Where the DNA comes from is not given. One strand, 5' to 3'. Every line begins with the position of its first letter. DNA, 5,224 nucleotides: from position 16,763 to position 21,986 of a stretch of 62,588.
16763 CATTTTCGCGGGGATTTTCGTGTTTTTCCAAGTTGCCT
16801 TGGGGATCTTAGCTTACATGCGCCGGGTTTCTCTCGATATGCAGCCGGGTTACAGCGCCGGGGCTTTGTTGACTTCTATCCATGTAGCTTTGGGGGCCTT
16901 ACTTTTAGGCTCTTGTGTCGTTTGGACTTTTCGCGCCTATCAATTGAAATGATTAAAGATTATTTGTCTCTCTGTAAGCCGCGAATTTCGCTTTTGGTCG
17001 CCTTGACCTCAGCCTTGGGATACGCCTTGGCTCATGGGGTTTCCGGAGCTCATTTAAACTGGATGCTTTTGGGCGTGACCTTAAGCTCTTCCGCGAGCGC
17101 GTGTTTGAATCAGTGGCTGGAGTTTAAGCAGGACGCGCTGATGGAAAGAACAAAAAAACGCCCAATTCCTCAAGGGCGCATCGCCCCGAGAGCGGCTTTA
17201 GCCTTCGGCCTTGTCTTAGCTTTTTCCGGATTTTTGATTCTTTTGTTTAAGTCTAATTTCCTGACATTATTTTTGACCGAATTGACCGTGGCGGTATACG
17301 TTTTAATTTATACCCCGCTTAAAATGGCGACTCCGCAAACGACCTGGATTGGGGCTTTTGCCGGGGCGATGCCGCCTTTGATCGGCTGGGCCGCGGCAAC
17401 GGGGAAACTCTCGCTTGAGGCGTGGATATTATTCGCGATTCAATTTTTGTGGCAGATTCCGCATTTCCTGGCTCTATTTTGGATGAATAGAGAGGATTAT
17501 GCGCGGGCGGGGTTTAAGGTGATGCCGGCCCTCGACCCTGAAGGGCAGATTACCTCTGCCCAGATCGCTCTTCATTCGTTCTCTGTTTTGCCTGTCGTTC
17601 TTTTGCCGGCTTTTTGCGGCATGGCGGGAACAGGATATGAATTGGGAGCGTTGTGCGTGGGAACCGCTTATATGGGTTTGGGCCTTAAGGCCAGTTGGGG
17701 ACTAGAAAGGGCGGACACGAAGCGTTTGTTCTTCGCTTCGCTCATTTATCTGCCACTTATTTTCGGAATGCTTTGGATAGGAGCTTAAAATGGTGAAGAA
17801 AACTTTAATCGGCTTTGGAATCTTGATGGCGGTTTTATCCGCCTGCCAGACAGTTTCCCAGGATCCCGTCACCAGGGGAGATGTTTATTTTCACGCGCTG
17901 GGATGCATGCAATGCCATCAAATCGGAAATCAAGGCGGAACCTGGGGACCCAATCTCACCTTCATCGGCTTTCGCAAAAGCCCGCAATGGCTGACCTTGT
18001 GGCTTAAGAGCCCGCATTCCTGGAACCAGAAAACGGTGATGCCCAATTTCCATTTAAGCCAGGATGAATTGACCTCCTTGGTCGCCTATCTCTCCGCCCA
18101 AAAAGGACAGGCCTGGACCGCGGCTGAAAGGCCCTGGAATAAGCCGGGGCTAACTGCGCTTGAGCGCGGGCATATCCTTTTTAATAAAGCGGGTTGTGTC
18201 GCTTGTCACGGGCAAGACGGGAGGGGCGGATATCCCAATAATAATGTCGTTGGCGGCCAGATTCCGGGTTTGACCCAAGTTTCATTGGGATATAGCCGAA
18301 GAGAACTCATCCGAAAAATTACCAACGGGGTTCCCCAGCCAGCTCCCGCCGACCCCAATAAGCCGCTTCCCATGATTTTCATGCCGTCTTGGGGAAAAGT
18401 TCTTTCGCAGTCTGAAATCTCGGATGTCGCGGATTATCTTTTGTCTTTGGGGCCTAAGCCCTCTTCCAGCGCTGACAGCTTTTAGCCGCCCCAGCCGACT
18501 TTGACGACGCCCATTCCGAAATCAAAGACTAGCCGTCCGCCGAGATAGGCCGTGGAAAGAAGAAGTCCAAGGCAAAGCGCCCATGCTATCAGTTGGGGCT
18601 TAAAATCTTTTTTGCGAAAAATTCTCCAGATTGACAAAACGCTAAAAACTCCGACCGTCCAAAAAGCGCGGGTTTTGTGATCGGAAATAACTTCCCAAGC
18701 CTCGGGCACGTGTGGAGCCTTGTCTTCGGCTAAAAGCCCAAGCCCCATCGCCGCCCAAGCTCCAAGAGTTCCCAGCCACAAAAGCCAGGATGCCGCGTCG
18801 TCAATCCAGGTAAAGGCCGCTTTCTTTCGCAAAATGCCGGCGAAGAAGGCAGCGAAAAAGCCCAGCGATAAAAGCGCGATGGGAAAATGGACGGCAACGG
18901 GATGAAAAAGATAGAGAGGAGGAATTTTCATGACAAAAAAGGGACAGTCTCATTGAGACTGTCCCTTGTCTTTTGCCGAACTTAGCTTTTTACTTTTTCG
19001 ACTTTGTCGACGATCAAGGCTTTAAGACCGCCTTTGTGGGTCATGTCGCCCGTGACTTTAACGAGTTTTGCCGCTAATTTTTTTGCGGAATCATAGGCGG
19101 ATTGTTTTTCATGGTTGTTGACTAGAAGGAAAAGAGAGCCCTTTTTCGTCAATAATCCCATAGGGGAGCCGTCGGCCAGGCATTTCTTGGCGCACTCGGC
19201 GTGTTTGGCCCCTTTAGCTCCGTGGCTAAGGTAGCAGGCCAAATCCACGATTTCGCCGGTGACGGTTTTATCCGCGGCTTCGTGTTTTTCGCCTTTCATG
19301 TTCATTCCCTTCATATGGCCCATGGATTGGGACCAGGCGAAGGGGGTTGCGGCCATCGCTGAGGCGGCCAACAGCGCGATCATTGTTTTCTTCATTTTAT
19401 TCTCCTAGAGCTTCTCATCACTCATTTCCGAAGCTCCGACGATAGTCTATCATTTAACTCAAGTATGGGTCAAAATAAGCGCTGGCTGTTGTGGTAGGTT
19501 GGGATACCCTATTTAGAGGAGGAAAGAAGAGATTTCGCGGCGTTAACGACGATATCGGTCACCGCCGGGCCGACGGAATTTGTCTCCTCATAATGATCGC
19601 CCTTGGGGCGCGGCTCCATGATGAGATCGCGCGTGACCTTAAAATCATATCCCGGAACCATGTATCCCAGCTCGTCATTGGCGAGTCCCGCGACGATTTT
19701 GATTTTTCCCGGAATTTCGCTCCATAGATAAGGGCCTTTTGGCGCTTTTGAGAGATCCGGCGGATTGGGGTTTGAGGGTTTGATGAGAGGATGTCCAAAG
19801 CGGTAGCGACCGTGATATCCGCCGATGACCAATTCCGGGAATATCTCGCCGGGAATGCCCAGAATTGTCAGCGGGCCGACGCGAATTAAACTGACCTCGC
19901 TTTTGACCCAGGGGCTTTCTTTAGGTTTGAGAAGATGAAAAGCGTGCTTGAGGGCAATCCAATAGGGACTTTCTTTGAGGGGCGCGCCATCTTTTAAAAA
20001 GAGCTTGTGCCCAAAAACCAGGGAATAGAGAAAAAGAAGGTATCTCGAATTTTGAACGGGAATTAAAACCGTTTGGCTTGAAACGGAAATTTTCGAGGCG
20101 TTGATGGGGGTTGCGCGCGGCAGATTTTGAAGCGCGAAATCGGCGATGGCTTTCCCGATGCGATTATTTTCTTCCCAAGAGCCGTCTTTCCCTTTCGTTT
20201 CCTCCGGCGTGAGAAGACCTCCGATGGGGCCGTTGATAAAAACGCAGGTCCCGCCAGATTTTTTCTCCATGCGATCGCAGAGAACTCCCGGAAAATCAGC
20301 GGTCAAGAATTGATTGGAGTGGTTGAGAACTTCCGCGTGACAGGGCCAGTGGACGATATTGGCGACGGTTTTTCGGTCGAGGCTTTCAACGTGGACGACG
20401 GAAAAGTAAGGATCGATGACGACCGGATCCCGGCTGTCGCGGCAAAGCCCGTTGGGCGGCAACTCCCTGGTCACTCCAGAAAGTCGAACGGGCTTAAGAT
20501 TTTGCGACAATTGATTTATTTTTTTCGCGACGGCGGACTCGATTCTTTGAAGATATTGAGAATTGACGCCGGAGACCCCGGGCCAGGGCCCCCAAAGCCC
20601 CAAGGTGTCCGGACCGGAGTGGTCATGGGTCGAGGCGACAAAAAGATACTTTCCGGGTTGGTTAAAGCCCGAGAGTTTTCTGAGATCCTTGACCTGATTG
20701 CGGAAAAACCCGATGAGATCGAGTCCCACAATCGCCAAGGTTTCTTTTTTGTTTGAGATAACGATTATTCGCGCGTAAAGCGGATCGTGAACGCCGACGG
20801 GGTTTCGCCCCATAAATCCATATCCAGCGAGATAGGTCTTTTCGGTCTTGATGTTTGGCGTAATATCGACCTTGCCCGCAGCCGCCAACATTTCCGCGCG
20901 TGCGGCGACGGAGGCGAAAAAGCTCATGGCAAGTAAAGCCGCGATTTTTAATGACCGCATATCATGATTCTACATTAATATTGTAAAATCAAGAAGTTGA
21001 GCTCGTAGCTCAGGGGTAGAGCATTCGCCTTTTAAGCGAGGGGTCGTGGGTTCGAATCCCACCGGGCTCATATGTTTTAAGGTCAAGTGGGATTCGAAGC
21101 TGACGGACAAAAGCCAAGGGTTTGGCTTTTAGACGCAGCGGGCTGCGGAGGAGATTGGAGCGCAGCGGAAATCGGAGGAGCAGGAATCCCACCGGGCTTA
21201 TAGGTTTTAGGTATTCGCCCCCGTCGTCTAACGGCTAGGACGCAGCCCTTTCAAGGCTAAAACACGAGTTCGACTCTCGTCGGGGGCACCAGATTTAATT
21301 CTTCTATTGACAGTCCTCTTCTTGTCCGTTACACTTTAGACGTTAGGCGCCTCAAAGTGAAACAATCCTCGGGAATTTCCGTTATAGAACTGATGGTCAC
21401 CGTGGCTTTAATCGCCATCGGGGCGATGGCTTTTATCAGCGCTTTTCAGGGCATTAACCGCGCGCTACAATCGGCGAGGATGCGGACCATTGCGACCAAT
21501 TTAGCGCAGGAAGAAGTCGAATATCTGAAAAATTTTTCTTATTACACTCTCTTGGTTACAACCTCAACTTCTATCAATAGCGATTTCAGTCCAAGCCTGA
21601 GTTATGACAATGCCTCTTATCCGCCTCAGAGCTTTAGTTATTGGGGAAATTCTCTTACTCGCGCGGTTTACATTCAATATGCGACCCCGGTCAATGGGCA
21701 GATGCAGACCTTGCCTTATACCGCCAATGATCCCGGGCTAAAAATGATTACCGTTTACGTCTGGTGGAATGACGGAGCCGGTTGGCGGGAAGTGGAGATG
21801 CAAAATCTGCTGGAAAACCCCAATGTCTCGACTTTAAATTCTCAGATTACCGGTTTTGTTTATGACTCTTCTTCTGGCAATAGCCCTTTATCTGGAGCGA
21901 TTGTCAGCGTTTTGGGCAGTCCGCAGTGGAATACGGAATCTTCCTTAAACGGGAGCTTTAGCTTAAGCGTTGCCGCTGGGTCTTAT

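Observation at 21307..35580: Two convergent paralogous cassettes encoding giant prepilin-type proteins: candidate alternative pilus-tip/adhesin modules on a tRNA-flanked island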

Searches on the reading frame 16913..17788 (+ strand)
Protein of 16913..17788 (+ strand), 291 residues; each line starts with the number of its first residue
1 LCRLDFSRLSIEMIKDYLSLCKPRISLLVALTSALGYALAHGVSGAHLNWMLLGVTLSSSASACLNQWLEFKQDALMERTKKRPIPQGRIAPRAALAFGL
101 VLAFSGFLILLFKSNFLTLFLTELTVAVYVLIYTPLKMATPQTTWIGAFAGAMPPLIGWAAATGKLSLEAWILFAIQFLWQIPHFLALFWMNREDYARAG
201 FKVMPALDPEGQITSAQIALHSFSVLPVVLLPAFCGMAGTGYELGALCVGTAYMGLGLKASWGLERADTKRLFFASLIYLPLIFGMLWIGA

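Call 17: search_protein_families(library=pfam, proteins=[window:16913-17788:+], max_evalue=0.001)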
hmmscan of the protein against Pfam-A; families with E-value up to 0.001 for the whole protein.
window:16913-17788:+ (291 aa): 1 family
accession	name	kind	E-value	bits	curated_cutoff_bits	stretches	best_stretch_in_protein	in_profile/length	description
PF01040.23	UbiA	-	1.1e-51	175.9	34.2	1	31-277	3-249/250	UbiA prenyltransferase family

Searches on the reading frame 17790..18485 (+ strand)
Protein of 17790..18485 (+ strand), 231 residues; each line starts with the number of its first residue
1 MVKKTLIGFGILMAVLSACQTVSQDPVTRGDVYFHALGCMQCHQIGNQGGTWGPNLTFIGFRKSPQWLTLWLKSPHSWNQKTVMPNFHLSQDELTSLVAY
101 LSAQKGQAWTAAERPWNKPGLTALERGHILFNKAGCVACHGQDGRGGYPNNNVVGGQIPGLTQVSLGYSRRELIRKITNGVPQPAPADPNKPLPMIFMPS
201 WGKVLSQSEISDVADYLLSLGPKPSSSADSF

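Call 17: search_protein_families(library=pfam, proteins=[window:17790-18485:+], max_evalue=0.001)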
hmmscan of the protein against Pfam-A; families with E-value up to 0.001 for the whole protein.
window:17790-18485:+ (231 aa): 4 families
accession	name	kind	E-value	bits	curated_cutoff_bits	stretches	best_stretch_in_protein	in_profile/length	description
PF00034.26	Cytochrom_C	-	9.6e-18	65.7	21.3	2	125-220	2-89/90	Cytochrome c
PF13442.11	Cytochrome_CBB3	-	2.6e-15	56.9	27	2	123-217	2-68/68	Cytochrome C oxidase, cbb3-type, subunit III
PF06537.16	DHOR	-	0.00021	20.3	22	0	130-159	66-95/499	Di-haem oxidoreductase, putative peroxidase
PF02433.20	FixO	-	0.00035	20.6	29.6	0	53-93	103-144/219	Cytochrome C oxidase, mono-heme subunit/FixO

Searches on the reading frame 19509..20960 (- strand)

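Call 12: search_protein_families(library=pfam, proteins=[window:19509-20960:-], max_evalue=0.01)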
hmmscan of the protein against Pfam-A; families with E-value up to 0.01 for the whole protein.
window:19509-20960:- (483 aa): 1 family
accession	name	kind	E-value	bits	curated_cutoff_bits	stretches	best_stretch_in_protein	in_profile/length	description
PF04734.18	Ceramidase_alk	-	2.1e-09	37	32.1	1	28-237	5-232/509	Neutral/alkaline non-lysosomal ceramidase, N-terminal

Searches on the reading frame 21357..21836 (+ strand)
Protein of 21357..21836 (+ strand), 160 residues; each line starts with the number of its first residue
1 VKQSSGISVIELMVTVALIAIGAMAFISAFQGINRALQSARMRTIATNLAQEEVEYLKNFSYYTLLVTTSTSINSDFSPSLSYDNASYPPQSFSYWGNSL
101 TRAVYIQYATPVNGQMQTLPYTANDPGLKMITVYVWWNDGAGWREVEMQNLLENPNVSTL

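Call 83: search_solved_structures(query=A7, max_evalue=10, show_alignments=3)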
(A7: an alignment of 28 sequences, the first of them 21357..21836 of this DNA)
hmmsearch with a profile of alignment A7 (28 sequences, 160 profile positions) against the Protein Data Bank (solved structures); distinct sequences matched with E-value up to 10: 17.
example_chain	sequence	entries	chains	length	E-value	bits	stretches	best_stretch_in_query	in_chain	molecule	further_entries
9laa_A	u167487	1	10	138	0.0096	19.1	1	2-45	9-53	Type IV pilin protein PilA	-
9egp_A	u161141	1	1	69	0.01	19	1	2-33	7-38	Geopilin domain 1 protein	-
7tgg_A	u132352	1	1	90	0.03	17.5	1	2-32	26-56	Geopilin domain 1 protein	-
9lab_B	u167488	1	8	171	0.19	14.9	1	2-34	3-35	MSHA major pilin subunit MshA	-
3sok_A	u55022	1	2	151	0.26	14.4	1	7-48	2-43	Fimbrial protein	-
8tj2_C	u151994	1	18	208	0.27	14.4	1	7-43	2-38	Type IV major pilin protein PilA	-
8tob_GA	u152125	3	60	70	0.48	13.5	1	7-41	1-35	Fimbrial protein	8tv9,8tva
7wx5_A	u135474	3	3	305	0.58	13.3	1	40-88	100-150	N-acetyltransferase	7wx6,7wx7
2hi2_A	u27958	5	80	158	0.69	13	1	7-45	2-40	Fimbrial protein | PilA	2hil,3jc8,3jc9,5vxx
1ay2_A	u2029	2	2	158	0.7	13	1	7-45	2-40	TYPE 4 PILIN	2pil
5kua_A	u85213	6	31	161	0.87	12.7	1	7-45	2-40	pilin | Neisseria meningitidis PilE variant SB-GATDH | Neisseria meningitidis PilE, SB-DATDH variant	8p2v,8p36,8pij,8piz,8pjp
8y6v_C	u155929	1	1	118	1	12.5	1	48-102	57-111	gp244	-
8p3b_A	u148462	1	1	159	1.3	12.1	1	7-45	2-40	Fimbrial protein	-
8tum_e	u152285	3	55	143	1.4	12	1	7-39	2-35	Type IV major pilin protein PilA | Pilin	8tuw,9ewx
8pfb_G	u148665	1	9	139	2.1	11.5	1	7-43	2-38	Type IV pilin PilE1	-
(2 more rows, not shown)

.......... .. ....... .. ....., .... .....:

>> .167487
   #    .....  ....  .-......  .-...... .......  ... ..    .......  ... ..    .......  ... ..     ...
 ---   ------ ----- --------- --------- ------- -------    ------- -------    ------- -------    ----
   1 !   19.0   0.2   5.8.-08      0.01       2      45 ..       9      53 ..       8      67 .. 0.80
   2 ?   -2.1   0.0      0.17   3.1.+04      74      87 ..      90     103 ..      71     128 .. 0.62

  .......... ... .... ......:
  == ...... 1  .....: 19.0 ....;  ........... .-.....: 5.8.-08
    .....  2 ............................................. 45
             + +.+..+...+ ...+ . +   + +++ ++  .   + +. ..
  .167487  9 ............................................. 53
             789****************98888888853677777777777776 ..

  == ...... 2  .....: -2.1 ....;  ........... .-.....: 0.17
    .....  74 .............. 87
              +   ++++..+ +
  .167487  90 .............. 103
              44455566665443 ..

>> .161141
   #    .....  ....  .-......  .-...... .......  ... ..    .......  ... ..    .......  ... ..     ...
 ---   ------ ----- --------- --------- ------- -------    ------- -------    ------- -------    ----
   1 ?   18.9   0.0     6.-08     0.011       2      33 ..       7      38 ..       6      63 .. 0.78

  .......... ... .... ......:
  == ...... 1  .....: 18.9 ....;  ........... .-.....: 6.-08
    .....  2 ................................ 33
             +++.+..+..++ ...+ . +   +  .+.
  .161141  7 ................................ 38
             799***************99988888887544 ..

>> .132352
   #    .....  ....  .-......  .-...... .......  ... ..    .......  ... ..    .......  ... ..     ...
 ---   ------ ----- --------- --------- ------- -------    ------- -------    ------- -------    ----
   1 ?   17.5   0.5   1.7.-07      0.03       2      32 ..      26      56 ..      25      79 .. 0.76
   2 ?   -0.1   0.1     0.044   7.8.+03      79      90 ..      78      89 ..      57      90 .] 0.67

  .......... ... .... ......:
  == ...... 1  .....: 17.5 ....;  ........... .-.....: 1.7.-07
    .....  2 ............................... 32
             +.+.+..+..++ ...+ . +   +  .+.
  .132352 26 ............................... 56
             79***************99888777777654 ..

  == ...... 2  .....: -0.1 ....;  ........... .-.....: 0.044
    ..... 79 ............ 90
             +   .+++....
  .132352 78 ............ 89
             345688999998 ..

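Call 84: search_protein_families(library=ncbifam, alignment_id=A7, max_evalue=0.01)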
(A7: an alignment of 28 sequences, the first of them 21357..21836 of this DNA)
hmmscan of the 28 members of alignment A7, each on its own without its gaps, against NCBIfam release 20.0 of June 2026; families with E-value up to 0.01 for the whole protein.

A. member 1, window:21357-21836:+ (160 aa): 3 families
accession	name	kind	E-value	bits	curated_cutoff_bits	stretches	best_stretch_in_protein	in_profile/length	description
TIGR02523.1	type_IV_pilV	equivalog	2.8e-06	27.9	52.2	1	5-63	2-60/139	type IV pilus modification protein PilV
NF041013.1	T4P_ComGE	equivalog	0.00034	20.6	49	1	2-58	1-58/83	competence type IV pilus minor pilin ComGE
NF007862.0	PRK10574.1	equivalog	0.004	17.3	138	1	1-34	1-34/145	prepilin peptidase-dependent pilin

B. families by the number of members that match (of 28 scanned): 14 families
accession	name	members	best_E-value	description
TIGR02523.1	type_IV_pilV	25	1.4e-09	type IV pilus modification protein PilV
NF041013.1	T4P_ComGE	25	1.5e-09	competence type IV pilus minor pilin ComGE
TIGR02532.1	IV_pilin_GFxxxE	21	1.3e-05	prepilin-type N-terminal cleavage/methylation domain-containing protein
TIGR01707.1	gspI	20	3.8e-07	type II secretion system minor pseudopilin GspI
NF047828.1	T3SSXpsI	12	7.3e-05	type II secretion system protein XpsI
NF007848.0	PRK10557.1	7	0.00032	prepilin peptidase-dependent protein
TIGR01711.1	gspJ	3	0.001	type II secretion system minor pseudopilin GspJ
NF041775.1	typeIV_PilA_Myxo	2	0.0029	type IV pilin protein PilA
NF007800.0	PRK10506.1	2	0.0036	prepilin peptidase-dependent protein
NF007862.0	PRK10574.1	2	0.004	prepilin peptidase-dependent pilin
NF006453.0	PRK08808.1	1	0.0037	type II secretion system protein J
NF007660.0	PRK10332.1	1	0.0058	prepilin-type N-terminal cleavage/methylation domain-containing protein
NF047827.1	T3SSXpsH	1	0.0074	type II secretion system protein XpsH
TIGR01708.2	typeII_sec_gspH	1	0.01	type II secretion system minor pseudopilin GspH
